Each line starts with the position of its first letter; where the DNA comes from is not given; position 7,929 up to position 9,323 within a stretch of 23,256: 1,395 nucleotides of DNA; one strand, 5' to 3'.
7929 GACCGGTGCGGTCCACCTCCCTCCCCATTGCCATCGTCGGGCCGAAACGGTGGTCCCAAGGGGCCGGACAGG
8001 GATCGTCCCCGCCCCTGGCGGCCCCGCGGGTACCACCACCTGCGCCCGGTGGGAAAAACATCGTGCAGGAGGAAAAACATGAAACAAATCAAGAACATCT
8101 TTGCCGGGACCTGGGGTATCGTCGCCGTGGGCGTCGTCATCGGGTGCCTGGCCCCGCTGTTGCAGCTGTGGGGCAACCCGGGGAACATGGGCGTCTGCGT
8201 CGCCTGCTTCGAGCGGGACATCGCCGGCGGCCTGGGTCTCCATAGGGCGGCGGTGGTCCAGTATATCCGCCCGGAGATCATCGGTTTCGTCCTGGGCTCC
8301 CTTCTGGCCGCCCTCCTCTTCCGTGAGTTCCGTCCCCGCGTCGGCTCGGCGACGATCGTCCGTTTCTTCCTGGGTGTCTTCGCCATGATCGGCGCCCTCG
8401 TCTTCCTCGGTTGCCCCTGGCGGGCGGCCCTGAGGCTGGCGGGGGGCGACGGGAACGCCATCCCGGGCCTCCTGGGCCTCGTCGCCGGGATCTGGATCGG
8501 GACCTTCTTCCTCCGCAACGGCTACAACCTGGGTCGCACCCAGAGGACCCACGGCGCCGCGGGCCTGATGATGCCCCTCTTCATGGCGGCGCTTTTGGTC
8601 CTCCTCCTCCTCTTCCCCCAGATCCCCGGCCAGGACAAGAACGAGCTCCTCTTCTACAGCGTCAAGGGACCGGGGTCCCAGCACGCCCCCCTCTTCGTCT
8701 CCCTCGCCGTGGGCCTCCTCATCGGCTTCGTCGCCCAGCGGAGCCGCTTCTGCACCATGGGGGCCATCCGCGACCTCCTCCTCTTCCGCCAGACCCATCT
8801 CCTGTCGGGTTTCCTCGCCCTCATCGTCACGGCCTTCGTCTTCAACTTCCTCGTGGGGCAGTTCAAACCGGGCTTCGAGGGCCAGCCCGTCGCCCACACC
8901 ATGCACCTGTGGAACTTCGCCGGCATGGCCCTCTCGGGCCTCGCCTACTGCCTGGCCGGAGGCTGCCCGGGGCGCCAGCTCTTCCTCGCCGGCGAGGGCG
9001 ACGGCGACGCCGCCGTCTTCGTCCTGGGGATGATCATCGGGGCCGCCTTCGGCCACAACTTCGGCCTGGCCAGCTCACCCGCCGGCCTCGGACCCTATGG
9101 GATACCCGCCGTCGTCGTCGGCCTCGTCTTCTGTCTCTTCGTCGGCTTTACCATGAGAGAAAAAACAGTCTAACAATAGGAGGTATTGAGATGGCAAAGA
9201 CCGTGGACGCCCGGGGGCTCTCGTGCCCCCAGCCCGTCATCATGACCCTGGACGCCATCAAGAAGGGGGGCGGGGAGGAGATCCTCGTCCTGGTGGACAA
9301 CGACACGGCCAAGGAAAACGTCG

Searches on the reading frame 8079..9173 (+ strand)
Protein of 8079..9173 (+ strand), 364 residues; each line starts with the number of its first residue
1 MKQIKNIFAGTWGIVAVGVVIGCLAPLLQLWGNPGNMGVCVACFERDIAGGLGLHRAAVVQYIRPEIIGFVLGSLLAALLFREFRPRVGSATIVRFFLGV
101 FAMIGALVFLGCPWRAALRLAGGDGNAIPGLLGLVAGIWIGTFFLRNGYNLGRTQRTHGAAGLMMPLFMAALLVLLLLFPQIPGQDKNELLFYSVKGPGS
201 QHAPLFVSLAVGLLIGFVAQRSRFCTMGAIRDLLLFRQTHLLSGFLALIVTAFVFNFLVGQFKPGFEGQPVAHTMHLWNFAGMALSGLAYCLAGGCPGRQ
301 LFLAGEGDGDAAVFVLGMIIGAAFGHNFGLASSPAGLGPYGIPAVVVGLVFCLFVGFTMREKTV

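Call 15: search_protein_families(library=pfam, proteins=[window:8079-9173:+], max_evalue=0.01)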
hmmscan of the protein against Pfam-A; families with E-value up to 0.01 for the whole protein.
window:8079-9173:+ (364 aa): 1 family
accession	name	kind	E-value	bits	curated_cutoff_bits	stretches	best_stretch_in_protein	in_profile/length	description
PF04143.19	Sulf_transp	-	3.4e-16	60.1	27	2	221-327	1-105/310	Sulphur transport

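Call 40: find_homologous_proteins(query=window:8079-9173:+)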
Query window:8079-9173:+ (364 aa): 7998 proteins with E <= 0.001 among 8000 candidates; the best 120 are listed.
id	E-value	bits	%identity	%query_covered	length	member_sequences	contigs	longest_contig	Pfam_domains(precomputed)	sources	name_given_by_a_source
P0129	1.3e-234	796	100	100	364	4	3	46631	PF04143.20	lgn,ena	-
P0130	5.8e-201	686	86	99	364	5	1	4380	PF04143.20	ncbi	-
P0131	3.0e-199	680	86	99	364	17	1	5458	PF04143.20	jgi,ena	-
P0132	2.4e-198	677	84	99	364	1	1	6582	PF04143.20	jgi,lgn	-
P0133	3.5e-196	670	84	99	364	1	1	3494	PF04143.20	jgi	jgi:YedE family putative selenium metabolism protein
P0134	8.6e-196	669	83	99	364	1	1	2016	PF04143.20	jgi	jgi:hypothetical protein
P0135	2.3e-195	667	83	99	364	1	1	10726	PF04143.20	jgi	jgi:hypothetical protein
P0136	2.9e-195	667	83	100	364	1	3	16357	PF04143.20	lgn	-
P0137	1.1e-194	665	83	99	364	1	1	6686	PF04143.20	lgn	-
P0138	1.8e-193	661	82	99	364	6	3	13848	PF04143.20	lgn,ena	-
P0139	1.9e-193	661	81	99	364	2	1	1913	PF04143.20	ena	-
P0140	3.1e-193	660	82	99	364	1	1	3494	PF04143.20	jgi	jgi:uncharacterized protein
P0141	3.2e-193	660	82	99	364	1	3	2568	PF04143.20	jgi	jgi:YedE family putative selenium metabolism protein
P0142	4.2e-193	660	81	99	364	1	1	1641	PF04143.20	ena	-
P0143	4.4e-193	660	80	100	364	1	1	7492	PF04143.20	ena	-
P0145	1.4e-192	658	82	99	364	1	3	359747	PF04143.20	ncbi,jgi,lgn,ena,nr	ncbi:MAG TPA: YedE family putative selenium transporter [Syntrophales bacterium]|nr:YedE family puta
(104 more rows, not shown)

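Call 41: find_encoding_contigs(protein=P0136, flank=10000, max_places=2)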
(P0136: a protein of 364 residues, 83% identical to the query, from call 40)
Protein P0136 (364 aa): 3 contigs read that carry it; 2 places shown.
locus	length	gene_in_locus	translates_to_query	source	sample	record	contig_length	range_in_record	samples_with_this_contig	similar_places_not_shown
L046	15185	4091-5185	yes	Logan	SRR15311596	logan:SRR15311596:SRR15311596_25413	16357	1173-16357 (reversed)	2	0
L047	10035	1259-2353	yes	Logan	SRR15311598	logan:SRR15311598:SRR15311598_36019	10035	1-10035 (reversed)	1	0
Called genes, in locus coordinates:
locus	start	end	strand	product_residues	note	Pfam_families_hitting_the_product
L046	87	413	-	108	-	PF05437:AzlD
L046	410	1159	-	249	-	PF03591:AzlC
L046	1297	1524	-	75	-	PF11823:Se_S_carrier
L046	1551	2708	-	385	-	PF00155:Aminotran_1_2 (weak), PF00266:Aminotran_5, PF01212:Beta_elim_lyase (weak), PF01041:DegT_DnrJ_EryC1 (weak), PF01053:Cys_Met_Meta_PP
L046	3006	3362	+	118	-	-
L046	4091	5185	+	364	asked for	PF04143:Sulf_transp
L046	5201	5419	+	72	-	PF01206:TusA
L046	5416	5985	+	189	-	PF11823:Se_S_carrier, PF26554:DUF8182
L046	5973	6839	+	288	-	PF01256:Carb_kinase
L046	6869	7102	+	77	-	PF08984:DUF1858 (faint)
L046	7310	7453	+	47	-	-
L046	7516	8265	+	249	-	PF01869:BcrAD_BadFG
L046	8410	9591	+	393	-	PF06050:HGD-D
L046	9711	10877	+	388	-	PF06050:HGD-D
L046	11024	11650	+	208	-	PF01206:TusA, PF02635:DsrE (weak)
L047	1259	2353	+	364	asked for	PF04143:Sulf_transp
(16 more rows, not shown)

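Call 42: find_encoding_contigs(protein=P0135, flank=10000, max_places=2)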
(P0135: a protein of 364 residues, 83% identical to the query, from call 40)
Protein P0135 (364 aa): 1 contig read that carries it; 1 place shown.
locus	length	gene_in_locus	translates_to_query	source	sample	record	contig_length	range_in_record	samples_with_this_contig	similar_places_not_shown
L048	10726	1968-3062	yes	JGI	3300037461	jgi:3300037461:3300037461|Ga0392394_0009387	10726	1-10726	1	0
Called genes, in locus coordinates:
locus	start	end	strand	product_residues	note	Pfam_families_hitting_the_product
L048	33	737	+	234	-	PF02361:CbiQ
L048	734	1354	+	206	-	-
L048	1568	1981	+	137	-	-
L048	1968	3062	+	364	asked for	PF04143:Sulf_transp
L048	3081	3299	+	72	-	PF01206:TusA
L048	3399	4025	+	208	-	PF01206:TusA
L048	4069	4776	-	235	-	PF20125:DUF6515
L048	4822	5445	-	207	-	-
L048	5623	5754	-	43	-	-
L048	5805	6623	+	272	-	PF02540:NAD_synthase, PF00733:Asn_synthase (weak), PF01171:ATP_bind_3 (weak), PF06508:QueC (faint)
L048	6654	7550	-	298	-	PF00731:AIRC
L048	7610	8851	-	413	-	PF01969:Ni_insertion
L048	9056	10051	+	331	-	PF03480:DctP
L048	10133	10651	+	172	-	PF04290:DctQ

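Call 43: find_encoding_contigs(protein=P0145, flank=10000, max_places=2)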
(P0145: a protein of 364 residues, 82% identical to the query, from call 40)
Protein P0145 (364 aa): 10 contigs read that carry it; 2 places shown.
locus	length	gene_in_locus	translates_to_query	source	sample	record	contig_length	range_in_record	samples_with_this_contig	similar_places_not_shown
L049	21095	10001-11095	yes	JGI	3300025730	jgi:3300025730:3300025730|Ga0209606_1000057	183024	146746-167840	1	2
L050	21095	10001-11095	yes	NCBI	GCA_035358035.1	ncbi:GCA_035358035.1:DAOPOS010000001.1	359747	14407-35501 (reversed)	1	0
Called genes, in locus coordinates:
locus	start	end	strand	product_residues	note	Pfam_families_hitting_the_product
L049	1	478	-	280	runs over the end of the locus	PF00378:ECH_1, PF16113:ECH_2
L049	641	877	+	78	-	PF04014:MazE_antitoxin (weak)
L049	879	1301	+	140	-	PF01850:PIN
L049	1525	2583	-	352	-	PF00892:EamA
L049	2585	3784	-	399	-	PF00083:Sugar_tr (weak), PF07690:MFS_1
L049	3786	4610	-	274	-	PF01177:Asp_Glu_race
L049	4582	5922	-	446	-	PF22020:RlmL_1st, PF01170:UPF0020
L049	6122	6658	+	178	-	PF01243:PNPOx_N, PF12900:Pyridox_ox_2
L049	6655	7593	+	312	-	PF00126:HTH_1, PF03466:LysR_substrate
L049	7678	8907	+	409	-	PF00155:Aminotran_1_2, PF00266:Aminotran_5, PF01212:Beta_elim_lyase, PF01041:DegT_DnrJ_EryC1, PF01053:Cys_Met_Meta_PP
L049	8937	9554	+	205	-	PF01206:TusA, PF02635:DsrE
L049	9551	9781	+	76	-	PF11823:Se_S_carrier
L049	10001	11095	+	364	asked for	PF04143:Sulf_transp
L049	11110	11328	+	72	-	PF01206:TusA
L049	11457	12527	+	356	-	PF01594:AI-2E_transport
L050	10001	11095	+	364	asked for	PF04143:Sulf_transp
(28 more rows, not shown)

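Call 46: find_encoding_contigs(protein=window:8079-9173:+, flank=6000, max_places=10)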
Protein window:8079-9173:+ (364 aa): 19 contigs read that carry it; 10 places shown.
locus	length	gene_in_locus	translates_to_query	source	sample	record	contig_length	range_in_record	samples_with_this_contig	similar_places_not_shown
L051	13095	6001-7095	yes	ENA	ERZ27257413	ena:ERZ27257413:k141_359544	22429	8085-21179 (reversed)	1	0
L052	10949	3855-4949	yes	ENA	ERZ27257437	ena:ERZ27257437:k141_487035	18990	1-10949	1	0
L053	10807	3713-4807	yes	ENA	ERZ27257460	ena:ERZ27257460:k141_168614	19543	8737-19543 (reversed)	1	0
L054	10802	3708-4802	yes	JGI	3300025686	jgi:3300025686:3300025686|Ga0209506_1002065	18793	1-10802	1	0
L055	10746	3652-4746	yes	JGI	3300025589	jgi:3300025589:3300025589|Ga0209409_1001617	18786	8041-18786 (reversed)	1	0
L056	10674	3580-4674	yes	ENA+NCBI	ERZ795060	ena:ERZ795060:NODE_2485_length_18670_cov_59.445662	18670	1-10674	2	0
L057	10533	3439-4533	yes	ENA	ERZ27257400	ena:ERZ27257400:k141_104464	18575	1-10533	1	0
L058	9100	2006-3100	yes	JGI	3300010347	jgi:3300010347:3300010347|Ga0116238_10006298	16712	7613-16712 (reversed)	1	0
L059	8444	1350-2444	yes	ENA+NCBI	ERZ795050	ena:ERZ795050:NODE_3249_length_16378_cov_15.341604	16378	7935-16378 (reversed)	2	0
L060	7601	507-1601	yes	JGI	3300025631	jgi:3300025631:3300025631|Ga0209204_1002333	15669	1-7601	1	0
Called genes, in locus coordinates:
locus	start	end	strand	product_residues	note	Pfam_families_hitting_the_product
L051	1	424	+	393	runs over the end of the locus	-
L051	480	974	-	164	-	-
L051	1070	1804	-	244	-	-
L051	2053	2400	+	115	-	PF00059:Lectin_C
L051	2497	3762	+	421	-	PF00282:Pyridoxal_deC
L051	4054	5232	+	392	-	PF02353:CMAS, PF13489:Methyltransf_23, PF08241:Methyltransf_11, PF08242:Methyltransf_12, PF13649:Methyltransf_25, PF13847:Methyltransf_31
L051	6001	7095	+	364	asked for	PF04143:Sulf_transp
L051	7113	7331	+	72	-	PF01206:TusA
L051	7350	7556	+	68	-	-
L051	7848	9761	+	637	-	PF00009:GTP_EFTU, PF03144:GTP_EFTU_D2, PF25461:Beta-barrel_SelB (weak), PF09106:WHD_2nd_SelB, PF09107:WHD_3rd_SelB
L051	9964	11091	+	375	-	PF09394:Inhibitor_I42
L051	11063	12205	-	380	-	PF02771:Acyl-CoA_dh_N, PF02770:Acyl-CoA_dh_M, PF00441:Acyl-CoA_dh_1, PF08028:Acyl-CoA_dh_2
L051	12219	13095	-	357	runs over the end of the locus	PF00871:Acetate_kinase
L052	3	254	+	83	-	?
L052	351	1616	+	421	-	PF00282:Pyridoxal_deC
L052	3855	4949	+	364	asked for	PF04143:Sulf_transp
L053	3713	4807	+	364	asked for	PF04143:Sulf_transp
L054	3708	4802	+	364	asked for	PF04143:Sulf_transp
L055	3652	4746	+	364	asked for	PF04143:Sulf_transp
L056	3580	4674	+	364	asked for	PF04143:Sulf_transp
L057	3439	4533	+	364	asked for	PF04143:Sulf_transp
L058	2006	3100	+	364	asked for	PF04143:Sulf_transp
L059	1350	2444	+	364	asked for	PF04143:Sulf_transp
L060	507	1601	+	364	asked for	PF04143:Sulf_transp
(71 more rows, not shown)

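Call 53: search_protein_families(library=ncbifam, proteins=[window:8079-9173:+], max_evalue=0.00001)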
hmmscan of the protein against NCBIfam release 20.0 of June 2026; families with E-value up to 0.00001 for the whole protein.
window:8079-9173:+ (364 aa): 4 families
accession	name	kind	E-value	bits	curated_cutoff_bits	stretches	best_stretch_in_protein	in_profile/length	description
TIGR04112.1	seleno_YedE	equivalog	9.6e-148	491.8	200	1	14-357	2-337/337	YedE family putative selenium transporter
NF052577.1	ThSTportTsuASprch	equivalog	7.9e-10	38.6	400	1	207-314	4-109/330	thiosulfate transporter TsuA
NF033796.1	selen_YedE_FdhT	exception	9.6e-08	31.6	350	1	202-323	213-330/387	selenium metabolism membrane protein YedE/FdhT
NF041049.1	thio_trans_TsuA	exception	3.8e-06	26.2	645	1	205-311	4-108/348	thiosulfate utilization transporter TsuA/YeeE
